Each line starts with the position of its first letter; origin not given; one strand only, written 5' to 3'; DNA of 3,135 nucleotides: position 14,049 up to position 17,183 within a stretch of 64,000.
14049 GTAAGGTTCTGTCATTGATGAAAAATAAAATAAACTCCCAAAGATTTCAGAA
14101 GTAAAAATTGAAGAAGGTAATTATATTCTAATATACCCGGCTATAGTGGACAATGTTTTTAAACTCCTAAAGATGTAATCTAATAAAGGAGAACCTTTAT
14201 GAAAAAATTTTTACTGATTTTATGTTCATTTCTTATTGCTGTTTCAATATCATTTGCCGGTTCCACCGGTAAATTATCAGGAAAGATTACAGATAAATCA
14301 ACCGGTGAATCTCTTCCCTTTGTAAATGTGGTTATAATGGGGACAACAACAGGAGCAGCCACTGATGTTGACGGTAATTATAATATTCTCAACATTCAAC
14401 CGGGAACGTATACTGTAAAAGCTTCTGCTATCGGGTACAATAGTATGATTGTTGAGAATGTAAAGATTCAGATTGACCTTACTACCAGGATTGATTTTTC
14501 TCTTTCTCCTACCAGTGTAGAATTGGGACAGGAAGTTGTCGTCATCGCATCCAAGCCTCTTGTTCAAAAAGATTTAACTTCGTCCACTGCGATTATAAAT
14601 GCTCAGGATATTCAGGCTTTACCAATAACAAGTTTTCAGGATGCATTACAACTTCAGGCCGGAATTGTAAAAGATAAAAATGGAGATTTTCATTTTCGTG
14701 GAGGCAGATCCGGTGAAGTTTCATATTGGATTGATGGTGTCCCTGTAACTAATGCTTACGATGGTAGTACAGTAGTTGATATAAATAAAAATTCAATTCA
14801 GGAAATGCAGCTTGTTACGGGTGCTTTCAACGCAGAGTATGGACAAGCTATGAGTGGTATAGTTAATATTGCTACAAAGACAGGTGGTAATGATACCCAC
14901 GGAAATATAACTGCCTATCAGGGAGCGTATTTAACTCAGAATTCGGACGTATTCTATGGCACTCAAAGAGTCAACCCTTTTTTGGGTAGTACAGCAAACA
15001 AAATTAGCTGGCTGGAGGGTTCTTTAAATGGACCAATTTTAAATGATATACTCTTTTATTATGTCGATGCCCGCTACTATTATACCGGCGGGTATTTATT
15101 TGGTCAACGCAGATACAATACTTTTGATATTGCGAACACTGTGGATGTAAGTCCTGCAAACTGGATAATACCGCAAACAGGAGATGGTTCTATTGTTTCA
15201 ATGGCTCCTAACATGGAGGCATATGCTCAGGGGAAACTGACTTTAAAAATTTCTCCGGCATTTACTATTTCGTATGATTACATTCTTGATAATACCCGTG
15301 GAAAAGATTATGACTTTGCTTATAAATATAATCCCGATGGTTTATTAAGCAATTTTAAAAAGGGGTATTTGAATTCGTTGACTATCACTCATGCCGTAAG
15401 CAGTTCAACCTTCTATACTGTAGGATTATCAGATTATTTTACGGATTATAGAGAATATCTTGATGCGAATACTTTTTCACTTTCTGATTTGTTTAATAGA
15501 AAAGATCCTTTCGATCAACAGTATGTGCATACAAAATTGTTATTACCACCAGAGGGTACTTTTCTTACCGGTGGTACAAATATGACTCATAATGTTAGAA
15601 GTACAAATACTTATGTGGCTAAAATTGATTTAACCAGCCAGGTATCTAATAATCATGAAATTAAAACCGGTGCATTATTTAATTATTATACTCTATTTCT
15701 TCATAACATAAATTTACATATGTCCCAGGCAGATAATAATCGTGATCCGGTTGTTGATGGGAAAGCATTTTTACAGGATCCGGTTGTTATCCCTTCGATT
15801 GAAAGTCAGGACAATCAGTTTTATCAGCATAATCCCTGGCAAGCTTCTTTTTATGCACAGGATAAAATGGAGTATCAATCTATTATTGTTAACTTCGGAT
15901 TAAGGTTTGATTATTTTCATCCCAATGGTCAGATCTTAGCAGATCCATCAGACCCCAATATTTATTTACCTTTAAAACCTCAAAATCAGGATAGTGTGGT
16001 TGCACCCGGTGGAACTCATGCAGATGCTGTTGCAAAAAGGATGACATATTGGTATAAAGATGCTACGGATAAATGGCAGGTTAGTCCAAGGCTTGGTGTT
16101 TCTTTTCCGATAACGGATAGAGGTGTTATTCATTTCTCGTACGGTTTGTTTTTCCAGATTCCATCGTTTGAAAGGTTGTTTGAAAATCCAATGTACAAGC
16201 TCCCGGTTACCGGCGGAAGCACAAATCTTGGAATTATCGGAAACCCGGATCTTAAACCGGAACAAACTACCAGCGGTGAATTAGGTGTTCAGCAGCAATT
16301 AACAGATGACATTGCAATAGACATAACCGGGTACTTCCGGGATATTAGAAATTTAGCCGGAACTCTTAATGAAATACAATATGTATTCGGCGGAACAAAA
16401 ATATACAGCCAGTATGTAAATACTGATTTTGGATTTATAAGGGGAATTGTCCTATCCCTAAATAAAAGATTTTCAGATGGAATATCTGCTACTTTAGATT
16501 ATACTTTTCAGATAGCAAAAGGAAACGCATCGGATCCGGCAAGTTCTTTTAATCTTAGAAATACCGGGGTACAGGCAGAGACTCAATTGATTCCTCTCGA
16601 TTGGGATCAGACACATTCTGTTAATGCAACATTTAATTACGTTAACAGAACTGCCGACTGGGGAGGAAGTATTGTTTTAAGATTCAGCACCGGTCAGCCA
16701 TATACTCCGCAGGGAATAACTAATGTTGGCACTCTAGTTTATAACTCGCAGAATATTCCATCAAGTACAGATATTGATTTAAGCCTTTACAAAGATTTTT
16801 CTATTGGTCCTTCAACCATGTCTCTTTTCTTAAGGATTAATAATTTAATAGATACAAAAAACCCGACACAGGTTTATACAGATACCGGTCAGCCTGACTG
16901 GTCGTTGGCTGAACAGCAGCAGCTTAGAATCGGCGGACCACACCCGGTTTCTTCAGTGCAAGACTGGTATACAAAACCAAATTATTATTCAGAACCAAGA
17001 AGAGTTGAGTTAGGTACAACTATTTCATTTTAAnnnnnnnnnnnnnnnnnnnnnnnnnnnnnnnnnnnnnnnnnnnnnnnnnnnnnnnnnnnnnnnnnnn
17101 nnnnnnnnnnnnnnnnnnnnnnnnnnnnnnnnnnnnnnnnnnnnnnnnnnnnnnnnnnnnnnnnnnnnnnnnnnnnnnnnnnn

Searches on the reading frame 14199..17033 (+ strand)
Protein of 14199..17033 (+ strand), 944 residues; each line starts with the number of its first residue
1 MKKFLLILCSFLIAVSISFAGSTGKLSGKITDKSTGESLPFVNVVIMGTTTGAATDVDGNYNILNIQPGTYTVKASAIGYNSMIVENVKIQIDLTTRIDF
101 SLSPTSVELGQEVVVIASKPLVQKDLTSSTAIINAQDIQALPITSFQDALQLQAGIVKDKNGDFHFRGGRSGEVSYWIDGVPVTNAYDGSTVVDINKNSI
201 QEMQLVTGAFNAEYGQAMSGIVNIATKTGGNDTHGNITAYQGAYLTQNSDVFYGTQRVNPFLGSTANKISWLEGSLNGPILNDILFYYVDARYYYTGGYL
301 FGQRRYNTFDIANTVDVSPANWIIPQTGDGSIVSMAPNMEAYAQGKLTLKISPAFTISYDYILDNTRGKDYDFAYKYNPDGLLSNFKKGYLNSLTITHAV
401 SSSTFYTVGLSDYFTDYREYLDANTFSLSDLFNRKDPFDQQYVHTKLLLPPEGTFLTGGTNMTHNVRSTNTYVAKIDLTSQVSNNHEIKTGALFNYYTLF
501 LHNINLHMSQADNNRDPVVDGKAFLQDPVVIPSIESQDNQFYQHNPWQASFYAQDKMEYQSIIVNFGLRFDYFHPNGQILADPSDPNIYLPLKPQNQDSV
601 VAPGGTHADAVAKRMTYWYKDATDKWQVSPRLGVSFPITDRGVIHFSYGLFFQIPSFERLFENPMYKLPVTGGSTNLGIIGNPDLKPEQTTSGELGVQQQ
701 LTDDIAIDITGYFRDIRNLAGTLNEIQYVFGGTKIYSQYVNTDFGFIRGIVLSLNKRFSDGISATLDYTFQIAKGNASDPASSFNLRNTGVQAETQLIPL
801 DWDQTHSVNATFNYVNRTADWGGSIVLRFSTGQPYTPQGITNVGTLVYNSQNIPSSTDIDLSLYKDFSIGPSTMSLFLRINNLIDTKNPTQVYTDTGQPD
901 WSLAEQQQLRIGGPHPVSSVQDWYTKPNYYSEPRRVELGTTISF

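Call 37: search_protein_families(library=pfam, proteins=[window:14199-17033:+], max_evalue=0.00001)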
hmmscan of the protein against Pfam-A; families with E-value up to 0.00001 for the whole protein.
window:14199-17033:+ (944 aa): 5 families
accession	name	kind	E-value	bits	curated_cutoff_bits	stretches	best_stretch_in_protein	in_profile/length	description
PF00593.30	TonB_dep_Rec_b-barrel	-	7e-25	89.2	27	1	369-883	17-436/436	TonB dependent receptor-like, beta-barrel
PF13715.12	CarbopepD_reg_2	-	6.6e-21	74.6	32.2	1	26-114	1-88/88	CarboxypepD_reg-like domain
PF25183.1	OMP_b-brl_4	-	7.1e-17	61.5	30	1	345-661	159-471/838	Outer membrane beta barrel domain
PF13620.12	CarboxypepD_reg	-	2.1e-16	60.5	32.3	1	26-102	2-81/82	Carboxypeptidase regulatory-like domain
PF07715.20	Plug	-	8.4e-12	46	23.9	1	123-220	2-106/107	TonB-dependent Receptor Plug Domain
